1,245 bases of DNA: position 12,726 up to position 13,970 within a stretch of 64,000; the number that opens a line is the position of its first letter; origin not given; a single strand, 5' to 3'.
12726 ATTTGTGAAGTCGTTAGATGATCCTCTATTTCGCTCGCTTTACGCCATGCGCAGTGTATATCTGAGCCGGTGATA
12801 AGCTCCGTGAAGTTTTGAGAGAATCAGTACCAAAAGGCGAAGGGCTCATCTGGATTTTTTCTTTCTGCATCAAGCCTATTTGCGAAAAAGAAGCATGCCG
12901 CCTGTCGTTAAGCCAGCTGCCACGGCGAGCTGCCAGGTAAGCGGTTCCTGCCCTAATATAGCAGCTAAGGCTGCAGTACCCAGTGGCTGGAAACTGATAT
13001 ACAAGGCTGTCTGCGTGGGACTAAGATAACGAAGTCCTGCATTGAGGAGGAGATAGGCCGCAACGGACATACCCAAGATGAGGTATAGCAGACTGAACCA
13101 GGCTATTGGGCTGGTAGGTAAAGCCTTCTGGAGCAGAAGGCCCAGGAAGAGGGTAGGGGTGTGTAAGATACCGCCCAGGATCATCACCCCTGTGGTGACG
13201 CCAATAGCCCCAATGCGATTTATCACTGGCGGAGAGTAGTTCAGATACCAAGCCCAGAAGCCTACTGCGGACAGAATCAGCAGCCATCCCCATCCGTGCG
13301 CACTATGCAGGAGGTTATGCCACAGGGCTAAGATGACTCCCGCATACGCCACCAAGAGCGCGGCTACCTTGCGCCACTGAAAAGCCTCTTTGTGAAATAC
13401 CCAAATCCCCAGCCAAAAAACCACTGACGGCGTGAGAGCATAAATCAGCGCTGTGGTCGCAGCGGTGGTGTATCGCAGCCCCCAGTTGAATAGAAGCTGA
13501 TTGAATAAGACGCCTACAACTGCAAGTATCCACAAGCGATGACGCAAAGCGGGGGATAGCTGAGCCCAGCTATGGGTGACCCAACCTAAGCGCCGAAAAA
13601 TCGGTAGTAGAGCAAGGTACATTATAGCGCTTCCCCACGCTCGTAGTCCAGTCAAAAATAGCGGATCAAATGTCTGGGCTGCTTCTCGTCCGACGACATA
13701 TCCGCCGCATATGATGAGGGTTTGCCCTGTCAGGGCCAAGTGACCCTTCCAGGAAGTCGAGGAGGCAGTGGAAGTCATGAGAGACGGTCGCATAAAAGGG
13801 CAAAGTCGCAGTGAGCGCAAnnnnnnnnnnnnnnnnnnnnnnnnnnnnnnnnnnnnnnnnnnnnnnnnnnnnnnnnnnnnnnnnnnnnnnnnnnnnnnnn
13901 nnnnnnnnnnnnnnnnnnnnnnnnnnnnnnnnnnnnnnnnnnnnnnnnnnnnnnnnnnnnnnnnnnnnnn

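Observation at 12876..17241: Three-gene minus-strand operon: coiled-coil membrane protein, orphan AddB-like nuclease and a DMT permease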

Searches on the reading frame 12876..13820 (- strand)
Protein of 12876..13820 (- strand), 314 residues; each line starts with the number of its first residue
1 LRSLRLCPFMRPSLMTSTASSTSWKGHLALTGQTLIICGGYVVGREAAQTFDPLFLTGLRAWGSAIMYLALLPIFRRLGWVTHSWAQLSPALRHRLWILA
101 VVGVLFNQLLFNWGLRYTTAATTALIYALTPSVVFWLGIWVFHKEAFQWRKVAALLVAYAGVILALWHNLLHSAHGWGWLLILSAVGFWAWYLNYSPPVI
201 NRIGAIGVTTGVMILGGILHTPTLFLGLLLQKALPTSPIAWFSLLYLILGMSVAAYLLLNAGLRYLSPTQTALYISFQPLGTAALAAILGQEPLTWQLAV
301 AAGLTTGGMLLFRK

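Call 3: search_protein_families(library=pfam, proteins=[window:12876-13820:-], max_evalue=1)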
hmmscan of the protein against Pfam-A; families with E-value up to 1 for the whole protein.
window:12876-13820:- (314 aa): 1 family
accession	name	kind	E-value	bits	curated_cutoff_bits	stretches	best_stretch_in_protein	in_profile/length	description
PF00892.27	EamA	-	1.2e-26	94.1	28.2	2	177-312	2-133/135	EamA-like transporter family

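Call 4: search_protein_families(library=ncbifam, proteins=[window:12876-13820:-], max_evalue=1)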
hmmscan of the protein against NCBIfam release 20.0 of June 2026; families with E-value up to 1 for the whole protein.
window:12876-13820:- (314 aa): 2 families
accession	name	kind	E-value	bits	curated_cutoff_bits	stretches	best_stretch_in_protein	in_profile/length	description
TIGR00950.1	2A78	equivalog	7.9e-13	48.4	230.2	1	78-302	40-256/264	carboxylate/amino acid/amine transporter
NF033684.1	suffix_2_RND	domain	0.34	11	40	0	119-148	31-60/69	transporter suffix domain-containing protein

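Call 67: search_protein_families(library=padloc, proteins=[window:12876-13778:-], max_evalue=0.01)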
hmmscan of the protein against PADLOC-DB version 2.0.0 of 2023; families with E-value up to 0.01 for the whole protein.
window:12876-13778:- (300 aa): 0 families
